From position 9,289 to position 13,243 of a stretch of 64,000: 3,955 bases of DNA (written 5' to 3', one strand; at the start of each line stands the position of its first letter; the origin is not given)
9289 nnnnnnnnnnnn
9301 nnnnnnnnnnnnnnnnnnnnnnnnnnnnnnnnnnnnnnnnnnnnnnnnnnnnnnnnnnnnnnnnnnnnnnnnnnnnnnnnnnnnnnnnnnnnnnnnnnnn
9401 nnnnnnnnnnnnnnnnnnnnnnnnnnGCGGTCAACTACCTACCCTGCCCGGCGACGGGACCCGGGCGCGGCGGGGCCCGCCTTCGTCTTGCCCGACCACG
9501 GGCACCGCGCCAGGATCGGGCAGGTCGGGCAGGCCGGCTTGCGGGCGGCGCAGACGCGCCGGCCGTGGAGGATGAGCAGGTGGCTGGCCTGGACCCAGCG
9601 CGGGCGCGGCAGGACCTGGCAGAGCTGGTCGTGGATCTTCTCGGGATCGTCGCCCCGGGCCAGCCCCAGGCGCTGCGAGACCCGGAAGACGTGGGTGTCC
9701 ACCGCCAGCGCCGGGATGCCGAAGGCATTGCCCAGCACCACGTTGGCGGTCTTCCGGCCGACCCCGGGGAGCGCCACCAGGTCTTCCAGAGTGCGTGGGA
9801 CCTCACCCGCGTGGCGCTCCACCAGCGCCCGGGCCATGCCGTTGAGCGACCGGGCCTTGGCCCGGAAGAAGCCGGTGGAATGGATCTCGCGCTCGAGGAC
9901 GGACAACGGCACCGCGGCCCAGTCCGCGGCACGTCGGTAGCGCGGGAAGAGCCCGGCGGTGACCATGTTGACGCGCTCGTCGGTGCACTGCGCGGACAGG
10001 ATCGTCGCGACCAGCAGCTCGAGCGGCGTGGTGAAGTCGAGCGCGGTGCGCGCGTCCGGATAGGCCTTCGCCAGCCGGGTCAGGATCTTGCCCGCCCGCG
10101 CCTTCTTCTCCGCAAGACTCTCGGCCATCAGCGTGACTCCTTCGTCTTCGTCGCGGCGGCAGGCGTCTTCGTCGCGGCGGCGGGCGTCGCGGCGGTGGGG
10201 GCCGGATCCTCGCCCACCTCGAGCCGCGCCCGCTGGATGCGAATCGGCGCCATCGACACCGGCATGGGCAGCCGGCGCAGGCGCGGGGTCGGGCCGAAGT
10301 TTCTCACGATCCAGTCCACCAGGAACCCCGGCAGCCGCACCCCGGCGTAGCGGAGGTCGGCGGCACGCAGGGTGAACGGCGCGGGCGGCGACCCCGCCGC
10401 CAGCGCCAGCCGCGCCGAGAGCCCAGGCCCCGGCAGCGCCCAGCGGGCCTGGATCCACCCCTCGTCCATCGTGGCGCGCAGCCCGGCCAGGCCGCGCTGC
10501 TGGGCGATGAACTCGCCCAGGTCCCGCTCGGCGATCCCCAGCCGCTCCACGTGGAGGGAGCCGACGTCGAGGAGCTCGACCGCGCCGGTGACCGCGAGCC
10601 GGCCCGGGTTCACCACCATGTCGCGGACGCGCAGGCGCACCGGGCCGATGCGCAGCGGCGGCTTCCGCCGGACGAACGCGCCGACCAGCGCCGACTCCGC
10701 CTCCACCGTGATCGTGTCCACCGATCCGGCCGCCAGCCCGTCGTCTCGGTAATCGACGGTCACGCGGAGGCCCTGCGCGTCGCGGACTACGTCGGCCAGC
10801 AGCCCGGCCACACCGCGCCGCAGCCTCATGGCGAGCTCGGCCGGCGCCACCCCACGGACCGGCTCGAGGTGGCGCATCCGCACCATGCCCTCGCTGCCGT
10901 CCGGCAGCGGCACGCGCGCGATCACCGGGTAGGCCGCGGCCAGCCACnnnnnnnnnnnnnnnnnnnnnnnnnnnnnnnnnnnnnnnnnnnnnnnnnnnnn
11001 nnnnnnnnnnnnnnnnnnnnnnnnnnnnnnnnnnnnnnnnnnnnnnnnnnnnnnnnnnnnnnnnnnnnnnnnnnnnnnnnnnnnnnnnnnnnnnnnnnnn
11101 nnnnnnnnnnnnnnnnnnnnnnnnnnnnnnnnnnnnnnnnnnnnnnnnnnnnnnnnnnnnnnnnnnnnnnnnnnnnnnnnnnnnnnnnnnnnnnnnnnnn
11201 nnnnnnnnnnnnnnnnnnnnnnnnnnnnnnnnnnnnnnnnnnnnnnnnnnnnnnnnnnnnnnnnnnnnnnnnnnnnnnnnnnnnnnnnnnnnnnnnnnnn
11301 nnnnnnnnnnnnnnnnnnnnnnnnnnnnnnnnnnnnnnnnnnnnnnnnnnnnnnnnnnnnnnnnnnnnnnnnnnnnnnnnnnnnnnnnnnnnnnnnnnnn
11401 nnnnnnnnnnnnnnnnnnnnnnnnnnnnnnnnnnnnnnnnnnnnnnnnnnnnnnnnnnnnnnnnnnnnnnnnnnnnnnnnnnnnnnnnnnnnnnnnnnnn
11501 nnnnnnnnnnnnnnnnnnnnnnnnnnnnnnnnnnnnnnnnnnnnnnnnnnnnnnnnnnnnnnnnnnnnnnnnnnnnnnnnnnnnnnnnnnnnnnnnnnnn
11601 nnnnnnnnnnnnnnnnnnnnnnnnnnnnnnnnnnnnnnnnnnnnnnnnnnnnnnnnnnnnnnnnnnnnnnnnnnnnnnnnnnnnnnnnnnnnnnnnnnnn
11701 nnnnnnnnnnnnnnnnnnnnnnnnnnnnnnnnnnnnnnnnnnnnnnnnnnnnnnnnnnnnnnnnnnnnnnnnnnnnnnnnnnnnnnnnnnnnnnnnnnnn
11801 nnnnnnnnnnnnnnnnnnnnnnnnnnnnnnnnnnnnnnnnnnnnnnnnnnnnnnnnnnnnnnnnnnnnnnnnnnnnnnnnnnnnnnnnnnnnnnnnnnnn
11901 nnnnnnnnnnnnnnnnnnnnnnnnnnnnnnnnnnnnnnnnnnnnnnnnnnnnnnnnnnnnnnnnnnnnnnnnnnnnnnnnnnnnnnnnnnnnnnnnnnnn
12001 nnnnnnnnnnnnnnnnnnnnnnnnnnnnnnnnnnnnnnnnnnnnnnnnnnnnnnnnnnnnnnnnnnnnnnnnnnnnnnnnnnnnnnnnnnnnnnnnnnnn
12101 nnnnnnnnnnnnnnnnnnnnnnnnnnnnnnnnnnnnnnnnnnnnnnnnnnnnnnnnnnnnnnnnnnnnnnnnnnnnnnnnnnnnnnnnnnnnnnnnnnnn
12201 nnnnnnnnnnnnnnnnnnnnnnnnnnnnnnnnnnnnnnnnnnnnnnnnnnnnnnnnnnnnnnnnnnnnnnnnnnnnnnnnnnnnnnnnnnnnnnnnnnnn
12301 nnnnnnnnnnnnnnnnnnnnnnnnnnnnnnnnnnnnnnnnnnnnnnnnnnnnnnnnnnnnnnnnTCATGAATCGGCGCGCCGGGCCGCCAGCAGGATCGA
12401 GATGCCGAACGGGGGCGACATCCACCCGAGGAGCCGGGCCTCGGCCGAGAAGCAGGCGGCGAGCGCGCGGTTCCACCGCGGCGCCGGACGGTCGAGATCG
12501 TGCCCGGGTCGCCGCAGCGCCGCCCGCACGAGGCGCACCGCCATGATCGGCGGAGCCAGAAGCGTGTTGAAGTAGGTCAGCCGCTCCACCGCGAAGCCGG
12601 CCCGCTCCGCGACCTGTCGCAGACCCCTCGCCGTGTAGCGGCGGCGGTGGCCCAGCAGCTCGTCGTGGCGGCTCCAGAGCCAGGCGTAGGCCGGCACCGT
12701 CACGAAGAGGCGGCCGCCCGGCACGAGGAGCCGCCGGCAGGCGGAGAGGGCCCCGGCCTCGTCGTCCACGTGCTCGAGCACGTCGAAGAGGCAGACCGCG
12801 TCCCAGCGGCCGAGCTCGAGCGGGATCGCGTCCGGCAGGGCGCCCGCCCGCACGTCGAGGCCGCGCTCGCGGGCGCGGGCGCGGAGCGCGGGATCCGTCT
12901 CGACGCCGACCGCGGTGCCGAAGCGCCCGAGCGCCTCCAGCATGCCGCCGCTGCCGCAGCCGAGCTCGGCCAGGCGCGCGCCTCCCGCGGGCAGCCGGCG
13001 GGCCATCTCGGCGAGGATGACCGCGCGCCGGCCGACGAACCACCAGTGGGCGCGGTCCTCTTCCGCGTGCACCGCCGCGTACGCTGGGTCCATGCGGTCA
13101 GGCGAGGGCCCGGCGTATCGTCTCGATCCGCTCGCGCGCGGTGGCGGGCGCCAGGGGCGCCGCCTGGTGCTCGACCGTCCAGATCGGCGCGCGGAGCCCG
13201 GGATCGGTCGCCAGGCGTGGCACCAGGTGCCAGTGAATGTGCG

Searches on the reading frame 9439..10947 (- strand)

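Call 103: search_protein_families(library=pfam, proteins=[window:9439-10947:-], max_evalue=0.001)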
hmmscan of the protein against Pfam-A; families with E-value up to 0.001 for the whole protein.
window:9439-10947:- (502 aa): 2 families
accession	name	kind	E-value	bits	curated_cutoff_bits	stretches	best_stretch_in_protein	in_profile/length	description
PF00730.31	HhH-GPD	-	3.9e-19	69.4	26.2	1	313-446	1-106/108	HhH-GPD superfamily base excision DNA repair protein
PF00633.29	HHH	-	4.1e-09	36.2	24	1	378-405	1-28/30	Helix-hairpin-helix motif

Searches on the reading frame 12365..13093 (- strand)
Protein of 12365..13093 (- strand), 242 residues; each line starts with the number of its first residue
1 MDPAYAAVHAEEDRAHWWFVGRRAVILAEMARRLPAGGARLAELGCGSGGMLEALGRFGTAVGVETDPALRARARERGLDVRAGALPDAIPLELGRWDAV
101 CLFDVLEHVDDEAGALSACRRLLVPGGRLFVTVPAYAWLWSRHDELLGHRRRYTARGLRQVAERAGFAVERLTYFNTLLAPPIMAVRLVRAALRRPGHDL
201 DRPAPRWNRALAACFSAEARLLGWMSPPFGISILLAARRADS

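Call 103: search_protein_families(library=pfam, proteins=[window:12365-13093:-], max_evalue=0.001)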
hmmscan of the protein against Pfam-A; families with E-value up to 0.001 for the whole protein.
window:12365-13093:- (242 aa): 5 families
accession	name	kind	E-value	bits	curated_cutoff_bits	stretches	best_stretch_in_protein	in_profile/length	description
PF13489.12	Methyltransf_23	-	7e-19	68.6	27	1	31-170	14-162/164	Methyltransferase domain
PF08241.18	Methyltransf_11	-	2.5e-15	57.3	21.2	1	43-131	2-95/95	Methyltransferase domain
PF08242.18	Methyltransf_12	-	9.4e-12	46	30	1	43-129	2-98/98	Methyltransferase domain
PF13649.12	Methyltransf_25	-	1.3e-10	42.3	27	1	43-127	3-97/97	Methyltransferase domain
PF13847.12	Methyltransf_31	-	0.00054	20.1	27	1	38-135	4-113/145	Methyltransferase domain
